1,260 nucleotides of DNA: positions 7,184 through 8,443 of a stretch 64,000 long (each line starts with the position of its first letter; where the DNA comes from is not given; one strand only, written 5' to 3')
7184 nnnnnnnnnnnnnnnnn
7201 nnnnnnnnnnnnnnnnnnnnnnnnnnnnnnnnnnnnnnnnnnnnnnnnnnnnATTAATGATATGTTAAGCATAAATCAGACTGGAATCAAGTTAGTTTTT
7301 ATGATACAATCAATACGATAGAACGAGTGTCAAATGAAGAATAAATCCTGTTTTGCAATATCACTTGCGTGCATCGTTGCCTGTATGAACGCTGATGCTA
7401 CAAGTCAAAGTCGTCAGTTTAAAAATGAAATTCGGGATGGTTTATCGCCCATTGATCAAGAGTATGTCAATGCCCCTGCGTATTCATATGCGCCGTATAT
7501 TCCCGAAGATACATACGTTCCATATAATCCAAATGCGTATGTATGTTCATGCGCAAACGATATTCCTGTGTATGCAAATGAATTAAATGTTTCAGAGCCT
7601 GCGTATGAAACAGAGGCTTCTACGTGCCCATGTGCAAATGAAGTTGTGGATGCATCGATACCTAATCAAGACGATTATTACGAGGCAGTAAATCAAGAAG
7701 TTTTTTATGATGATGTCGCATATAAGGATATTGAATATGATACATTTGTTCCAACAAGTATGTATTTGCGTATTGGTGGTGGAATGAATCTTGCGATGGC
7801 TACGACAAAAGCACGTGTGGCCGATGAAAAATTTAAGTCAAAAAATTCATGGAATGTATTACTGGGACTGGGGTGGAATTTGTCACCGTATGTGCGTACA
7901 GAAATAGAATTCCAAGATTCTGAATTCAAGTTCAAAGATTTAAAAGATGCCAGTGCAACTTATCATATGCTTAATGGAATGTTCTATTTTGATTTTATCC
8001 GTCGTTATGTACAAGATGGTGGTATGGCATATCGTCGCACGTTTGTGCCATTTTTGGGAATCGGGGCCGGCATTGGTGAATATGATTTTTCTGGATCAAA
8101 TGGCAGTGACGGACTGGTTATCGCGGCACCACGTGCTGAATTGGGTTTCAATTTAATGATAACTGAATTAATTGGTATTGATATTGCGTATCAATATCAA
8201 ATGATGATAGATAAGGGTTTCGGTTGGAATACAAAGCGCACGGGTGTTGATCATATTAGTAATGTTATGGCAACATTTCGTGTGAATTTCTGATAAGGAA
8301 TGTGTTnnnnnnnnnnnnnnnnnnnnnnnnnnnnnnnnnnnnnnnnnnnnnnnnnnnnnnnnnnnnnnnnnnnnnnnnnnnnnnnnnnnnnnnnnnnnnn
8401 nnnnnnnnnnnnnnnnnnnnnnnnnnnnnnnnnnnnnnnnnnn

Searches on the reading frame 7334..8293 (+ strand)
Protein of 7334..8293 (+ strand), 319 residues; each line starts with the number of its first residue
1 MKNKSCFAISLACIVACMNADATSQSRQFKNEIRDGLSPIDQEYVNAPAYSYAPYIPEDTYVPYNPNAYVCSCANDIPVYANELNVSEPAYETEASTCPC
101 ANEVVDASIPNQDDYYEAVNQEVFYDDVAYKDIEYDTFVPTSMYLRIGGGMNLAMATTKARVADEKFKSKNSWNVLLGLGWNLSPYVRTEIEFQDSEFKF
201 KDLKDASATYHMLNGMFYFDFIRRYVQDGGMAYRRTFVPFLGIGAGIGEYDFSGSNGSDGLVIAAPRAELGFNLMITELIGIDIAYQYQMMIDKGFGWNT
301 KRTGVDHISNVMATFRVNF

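Call 73: search_protein_families(library=pfam, proteins=[window:7334-8293:+], max_evalue=0.01)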
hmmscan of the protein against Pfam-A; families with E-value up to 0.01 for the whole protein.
window:7334-8293:+ (319 aa): 1 family
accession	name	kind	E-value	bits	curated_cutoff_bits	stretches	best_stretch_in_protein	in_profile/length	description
PF13505.12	OMP_b-brl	-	0.0013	19.3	28.7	1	149-297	22-158/175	Outer membrane protein beta-barrel domain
